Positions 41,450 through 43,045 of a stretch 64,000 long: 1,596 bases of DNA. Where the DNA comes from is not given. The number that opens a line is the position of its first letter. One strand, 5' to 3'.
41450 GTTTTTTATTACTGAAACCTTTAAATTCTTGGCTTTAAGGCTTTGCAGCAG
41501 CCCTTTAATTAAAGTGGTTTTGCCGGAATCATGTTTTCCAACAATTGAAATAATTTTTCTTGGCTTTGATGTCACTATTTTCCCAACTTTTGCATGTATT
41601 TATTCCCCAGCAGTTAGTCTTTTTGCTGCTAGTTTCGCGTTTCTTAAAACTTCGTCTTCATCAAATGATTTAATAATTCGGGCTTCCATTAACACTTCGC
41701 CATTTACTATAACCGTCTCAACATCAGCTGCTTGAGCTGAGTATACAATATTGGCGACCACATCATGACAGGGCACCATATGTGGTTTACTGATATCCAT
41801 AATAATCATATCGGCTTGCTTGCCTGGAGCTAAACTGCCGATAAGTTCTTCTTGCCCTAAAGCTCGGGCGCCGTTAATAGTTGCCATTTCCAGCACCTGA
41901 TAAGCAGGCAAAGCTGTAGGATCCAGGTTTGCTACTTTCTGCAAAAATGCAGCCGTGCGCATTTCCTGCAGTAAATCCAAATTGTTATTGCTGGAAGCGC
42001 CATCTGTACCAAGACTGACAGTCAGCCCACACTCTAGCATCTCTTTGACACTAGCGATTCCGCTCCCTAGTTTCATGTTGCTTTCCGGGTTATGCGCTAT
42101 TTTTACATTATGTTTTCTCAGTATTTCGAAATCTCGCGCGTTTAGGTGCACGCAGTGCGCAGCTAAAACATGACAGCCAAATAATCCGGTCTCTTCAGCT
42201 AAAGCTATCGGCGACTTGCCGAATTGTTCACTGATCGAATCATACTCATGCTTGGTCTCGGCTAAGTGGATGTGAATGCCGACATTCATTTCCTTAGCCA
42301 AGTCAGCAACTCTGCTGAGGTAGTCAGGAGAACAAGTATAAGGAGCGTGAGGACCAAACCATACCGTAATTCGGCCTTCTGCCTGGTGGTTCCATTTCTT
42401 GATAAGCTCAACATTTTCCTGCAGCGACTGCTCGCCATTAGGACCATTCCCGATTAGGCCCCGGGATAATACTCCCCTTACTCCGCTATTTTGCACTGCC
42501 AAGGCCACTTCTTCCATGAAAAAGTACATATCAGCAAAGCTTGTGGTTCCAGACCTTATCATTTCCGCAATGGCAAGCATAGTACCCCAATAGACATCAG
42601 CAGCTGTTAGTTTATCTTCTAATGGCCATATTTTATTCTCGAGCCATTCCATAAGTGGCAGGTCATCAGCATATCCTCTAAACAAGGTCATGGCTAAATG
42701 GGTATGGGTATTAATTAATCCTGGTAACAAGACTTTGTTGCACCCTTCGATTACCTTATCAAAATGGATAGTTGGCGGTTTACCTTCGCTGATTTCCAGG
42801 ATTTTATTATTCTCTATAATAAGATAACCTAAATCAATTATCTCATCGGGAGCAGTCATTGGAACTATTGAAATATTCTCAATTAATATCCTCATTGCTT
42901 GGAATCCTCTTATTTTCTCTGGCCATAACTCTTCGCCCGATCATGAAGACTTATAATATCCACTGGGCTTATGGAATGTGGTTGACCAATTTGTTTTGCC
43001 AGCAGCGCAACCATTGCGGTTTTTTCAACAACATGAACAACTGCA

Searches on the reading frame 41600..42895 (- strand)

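Call 72: search_protein_families(library=pfam, proteins=[window:41600-42895:-], max_evalue=0.001)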
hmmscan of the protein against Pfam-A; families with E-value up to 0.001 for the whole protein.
window:41600-42895:- (431 aa): 2 families
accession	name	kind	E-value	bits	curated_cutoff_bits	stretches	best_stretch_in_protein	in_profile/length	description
PF01979.26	Amidohydro_1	-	2.8e-86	290.3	25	1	55-401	1-344/345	Amidohydrolase family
PF07969.17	Amidohydro_3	-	5.8e-20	72.6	29.7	1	182-402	248-471/472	Amidohydrolase family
